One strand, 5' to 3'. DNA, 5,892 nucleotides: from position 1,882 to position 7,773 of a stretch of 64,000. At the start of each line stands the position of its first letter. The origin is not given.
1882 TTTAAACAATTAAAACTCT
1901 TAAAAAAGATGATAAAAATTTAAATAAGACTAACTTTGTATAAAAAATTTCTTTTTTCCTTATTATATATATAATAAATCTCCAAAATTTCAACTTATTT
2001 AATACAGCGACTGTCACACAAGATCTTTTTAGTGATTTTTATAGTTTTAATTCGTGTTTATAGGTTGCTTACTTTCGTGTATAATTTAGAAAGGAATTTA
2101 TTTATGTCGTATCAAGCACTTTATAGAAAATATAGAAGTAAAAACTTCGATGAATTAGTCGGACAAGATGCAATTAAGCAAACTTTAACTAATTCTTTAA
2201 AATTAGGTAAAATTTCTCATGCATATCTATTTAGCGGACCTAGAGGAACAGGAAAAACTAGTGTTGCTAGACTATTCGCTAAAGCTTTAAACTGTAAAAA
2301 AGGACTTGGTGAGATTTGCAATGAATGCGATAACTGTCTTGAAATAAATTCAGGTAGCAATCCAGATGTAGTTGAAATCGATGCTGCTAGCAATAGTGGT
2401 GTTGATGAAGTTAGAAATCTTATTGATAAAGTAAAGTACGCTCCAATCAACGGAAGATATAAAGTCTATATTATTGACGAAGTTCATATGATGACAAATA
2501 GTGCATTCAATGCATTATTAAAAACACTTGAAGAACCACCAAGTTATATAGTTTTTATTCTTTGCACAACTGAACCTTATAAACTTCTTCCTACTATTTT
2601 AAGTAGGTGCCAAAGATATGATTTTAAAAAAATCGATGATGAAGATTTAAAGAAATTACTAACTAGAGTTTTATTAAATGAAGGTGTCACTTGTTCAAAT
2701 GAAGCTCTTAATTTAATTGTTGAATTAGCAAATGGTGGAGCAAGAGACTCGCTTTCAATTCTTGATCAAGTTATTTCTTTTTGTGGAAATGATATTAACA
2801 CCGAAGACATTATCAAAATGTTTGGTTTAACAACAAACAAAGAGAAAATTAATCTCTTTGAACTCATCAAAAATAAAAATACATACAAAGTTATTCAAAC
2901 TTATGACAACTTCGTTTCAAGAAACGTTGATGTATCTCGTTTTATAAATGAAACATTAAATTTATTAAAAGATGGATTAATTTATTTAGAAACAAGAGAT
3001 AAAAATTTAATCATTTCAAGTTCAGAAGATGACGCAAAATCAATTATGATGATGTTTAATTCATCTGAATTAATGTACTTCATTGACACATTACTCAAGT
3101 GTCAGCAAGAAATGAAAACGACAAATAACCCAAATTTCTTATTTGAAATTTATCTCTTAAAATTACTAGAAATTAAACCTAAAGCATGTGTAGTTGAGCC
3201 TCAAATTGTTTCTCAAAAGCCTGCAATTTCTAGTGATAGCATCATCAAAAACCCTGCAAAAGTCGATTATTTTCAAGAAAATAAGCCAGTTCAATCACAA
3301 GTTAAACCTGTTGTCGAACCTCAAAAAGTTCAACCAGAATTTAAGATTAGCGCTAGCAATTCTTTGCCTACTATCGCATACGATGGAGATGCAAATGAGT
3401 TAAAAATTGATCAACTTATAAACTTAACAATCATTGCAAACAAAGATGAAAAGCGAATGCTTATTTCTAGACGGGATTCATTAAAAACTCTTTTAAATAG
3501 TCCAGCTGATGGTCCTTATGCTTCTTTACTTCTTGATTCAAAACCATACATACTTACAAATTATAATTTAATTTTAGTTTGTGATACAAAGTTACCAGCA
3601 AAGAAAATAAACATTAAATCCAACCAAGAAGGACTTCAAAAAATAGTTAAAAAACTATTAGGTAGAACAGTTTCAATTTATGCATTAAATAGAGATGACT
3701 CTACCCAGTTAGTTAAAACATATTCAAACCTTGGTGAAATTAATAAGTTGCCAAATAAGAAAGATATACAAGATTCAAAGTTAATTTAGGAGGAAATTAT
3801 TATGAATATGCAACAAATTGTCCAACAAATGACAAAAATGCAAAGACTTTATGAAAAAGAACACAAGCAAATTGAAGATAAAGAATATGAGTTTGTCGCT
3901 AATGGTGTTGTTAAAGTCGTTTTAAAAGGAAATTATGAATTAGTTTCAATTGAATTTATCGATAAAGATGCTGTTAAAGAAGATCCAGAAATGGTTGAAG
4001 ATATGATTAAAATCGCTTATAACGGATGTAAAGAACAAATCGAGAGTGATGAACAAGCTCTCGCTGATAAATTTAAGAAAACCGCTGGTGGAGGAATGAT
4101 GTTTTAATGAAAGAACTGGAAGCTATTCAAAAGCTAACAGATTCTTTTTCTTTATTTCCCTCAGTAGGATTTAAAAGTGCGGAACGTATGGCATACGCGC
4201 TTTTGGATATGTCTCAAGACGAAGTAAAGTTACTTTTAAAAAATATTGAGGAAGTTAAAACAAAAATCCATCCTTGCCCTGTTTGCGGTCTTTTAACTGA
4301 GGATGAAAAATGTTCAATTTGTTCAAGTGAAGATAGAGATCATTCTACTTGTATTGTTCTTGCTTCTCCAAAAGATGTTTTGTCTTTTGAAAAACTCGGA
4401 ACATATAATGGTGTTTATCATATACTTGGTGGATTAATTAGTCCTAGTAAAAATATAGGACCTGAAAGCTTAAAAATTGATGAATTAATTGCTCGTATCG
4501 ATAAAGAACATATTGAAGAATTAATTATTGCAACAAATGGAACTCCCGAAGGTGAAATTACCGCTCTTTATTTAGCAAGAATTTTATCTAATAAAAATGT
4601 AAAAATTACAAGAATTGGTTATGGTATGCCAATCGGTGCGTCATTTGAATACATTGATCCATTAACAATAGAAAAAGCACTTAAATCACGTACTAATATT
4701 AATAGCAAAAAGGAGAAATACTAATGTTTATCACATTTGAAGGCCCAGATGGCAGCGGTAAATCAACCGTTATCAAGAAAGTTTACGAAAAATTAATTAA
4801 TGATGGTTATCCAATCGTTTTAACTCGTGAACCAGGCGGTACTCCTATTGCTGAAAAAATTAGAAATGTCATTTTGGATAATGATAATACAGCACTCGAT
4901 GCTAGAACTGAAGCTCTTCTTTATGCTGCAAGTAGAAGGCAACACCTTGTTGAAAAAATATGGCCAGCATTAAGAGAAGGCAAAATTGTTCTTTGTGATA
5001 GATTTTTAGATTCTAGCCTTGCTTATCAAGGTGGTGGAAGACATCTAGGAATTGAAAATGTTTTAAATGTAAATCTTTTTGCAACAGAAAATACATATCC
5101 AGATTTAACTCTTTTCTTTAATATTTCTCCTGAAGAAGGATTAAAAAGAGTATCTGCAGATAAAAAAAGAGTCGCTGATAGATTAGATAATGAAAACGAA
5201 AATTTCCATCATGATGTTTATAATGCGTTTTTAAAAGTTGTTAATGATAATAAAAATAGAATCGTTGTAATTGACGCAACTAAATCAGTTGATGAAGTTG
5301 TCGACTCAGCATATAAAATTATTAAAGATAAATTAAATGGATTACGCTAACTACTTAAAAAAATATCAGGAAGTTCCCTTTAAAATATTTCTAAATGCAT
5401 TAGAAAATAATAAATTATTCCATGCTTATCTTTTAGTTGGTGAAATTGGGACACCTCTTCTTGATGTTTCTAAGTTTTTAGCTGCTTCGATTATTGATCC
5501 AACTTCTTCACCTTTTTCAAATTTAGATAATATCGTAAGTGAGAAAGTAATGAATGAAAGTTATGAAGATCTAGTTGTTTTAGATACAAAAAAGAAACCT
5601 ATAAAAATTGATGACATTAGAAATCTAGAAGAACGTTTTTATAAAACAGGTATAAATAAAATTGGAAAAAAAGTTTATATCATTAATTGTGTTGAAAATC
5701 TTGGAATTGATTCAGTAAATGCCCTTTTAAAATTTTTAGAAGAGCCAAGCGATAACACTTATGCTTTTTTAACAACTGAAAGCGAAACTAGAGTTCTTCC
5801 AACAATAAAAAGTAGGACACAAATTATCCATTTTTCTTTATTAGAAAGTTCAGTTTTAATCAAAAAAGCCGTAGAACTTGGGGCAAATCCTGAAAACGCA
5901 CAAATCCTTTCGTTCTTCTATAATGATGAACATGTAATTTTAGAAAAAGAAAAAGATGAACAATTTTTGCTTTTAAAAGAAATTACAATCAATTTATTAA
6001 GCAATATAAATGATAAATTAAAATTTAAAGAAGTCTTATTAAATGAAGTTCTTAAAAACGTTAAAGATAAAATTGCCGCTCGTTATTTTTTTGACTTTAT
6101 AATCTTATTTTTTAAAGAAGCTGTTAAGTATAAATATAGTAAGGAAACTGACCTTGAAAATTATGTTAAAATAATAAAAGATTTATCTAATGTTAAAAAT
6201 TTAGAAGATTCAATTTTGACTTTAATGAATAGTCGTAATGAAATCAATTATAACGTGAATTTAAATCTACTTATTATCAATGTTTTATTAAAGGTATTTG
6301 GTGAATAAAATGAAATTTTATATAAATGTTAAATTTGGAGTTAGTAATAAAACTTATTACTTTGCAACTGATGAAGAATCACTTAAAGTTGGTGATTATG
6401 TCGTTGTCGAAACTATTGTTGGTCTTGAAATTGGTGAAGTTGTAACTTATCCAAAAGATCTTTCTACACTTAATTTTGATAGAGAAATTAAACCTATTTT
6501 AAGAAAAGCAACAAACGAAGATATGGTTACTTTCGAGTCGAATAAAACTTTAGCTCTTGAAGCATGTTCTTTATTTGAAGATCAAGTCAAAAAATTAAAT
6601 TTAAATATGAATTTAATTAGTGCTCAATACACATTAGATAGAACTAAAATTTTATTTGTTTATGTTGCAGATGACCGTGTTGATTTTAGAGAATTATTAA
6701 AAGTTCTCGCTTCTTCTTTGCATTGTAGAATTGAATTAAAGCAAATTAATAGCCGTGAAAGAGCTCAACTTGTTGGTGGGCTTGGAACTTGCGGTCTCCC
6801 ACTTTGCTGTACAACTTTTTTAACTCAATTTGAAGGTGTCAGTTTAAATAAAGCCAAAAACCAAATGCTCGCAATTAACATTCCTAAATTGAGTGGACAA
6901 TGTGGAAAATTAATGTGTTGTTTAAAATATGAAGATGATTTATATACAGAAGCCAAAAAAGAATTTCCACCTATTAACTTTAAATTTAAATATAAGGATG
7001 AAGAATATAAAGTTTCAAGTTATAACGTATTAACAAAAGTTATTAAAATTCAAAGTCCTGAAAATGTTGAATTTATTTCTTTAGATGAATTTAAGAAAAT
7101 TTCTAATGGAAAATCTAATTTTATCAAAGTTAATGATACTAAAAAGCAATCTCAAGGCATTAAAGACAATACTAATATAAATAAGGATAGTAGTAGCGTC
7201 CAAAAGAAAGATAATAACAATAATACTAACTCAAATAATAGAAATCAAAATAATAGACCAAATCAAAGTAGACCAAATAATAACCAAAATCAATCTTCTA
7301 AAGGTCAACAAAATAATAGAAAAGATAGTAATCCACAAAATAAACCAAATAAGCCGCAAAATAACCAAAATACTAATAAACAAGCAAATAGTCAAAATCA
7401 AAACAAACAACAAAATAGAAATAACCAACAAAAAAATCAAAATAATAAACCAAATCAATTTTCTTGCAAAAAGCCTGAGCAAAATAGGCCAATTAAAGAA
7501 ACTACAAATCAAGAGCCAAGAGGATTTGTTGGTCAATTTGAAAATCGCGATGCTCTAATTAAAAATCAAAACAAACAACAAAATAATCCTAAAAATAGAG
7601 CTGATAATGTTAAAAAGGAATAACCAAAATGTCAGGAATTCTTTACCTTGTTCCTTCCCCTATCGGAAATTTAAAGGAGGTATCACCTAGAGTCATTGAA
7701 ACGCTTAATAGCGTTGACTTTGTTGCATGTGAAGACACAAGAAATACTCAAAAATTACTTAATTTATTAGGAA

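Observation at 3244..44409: Recurrent ~30-nt motif, four same-strand copies, all reading as K/E-N-x-A-K-[LIV]-[ND]-Y-F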

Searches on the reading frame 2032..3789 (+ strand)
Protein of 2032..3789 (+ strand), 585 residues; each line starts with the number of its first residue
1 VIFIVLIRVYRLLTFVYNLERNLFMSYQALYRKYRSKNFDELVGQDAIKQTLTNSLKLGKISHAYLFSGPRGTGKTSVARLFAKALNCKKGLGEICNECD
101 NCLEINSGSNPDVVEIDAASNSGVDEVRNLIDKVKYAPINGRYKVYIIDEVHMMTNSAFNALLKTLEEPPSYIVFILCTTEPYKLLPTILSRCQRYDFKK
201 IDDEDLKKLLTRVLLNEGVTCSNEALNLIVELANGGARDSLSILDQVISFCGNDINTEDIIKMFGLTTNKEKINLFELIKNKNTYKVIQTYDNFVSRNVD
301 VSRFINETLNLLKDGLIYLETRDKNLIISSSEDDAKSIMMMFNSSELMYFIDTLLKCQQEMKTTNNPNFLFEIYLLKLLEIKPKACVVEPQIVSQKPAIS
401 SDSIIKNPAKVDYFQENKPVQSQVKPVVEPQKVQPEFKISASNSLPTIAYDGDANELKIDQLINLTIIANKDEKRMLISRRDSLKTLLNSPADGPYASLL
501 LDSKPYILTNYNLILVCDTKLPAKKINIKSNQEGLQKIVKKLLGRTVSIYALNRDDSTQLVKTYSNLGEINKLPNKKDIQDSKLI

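Call 11: search_protein_families(library=pfam, proteins=[window:2032-3789:+])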
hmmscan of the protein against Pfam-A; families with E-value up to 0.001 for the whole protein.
window:2032-3789:+ (585 aa): 12 families
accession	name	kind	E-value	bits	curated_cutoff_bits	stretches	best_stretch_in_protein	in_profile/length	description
PF13177.12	DNA_pol3_delta2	-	2.6e-51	174.2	27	1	45-201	2-160/161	DNA polymerase III, delta subunit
PF00004.35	AAA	-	7.7e-13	49.5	21.2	1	66-195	2-125/131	ATPase family associated with various cellular activities (AAA)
PF22608.2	DNAX_ATPase_lid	-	8.7e-11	41.9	27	1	208-252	4-48/49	DNA polymerase III clamp loader subunit, ATPase lid domain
PF12169.13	DNA_pol3_gamma3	-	2.7e-09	37.4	24.4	1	256-380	2-129/143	DNA polymerase III subunits gamma and tau domain III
PF07728.20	AAA_5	-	6.3e-06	26.7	22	1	66-168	3-92/139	AAA domain (dynein-related subfamily)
PF13401.12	AAA_22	-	9.7e-06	26.4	27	1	66-180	9-123/130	AAA domain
PF06068.19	TIP49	-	3.4e-05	23.6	23.8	0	39-88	23-76/347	TIP49 P-loop domain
PF13173.12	AAA_14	-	3.7e-05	24.2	27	1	64-177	4-95/129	AAA domain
PF05496.18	RuvB_N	-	0.00011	22.5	27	0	35-89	2-60/159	Holliday junction DNA helicase RuvB P-loop domain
PF13604.12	AAA_30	-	0.00029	21.1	27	1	65-170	21-116/191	AAA domain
PF13191.12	AAA_16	-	0.00069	20.6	32.6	0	42-102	2-63/167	AAA ATPase domain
PF04851.21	ResIII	-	0.00081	19.8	22.5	0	132-167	115-151/164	Type III restriction enzyme, res subunit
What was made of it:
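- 3246..3275 (+): Copy D. Inside dnaX (2032-3789 +), sense strand, read as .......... Pfam assignment of dnaX in call 11.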

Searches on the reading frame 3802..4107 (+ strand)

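Call 45: search_protein_families(library=pfam, proteins=[window:3802-4107:+], max_evalue=0.00001)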
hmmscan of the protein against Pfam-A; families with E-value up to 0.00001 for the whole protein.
window:3802-4107:+ (101 aa): 1 family
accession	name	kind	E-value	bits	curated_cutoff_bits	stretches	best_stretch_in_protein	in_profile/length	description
PF02575.21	YbaB_DNA_bd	-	2e-14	53.9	25.5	1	8-91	2-86/91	YbaB/EbfC DNA-binding family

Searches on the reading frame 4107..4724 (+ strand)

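Call 45: search_protein_families(library=pfam, proteins=[window:4107-4724:+], max_evalue=0.00001)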
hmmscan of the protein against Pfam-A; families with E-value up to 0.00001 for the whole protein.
window:4107-4724:+ (205 aa): 5 families
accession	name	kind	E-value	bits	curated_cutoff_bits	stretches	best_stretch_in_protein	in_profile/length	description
PF13662.12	Toprim_4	-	9.9e-23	80.6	25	1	81-170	2-84/85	Toprim domain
PF01751.28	Toprim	-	1.2e-10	41.8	23.1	1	83-170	3-96/96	Toprim domain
PF21176.3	RecR_HhH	-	3.5e-10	40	27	1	7-49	1-43/45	RecR, helix-hairpin-helix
PF21175.2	RecR_C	-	1.2e-07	31.5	22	1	173-196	1-24/24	RecR, C-terminal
PF02132.21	RecR_ZnF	-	5.8e-07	29.6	22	1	54-74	1-21/21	RecR, Cys4-zinc finger domain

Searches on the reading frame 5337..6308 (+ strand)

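Call 45: search_protein_families(library=pfam, proteins=[window:5337-6308:+], max_evalue=0.00001)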
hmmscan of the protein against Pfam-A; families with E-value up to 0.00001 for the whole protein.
window:5337-6308:+ (323 aa): 1 family
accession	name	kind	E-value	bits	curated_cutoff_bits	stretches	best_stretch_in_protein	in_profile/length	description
PF13177.12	DNA_pol3_delta2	-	4.4e-38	131.2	27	1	12-167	3-158/161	DNA polymerase III, delta subunit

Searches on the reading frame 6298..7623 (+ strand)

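Call 45: search_protein_families(library=pfam, proteins=[window:6298-7623:+], max_evalue=0.00001)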
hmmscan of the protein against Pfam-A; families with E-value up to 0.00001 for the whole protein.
window:6298-7623:+ (441 aa): 1 family
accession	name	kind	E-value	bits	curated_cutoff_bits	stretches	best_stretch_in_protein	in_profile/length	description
PF04468.17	PSP1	-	2.2e-27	95.7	27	1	65-150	1-86/86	PSP1 C-terminal conserved region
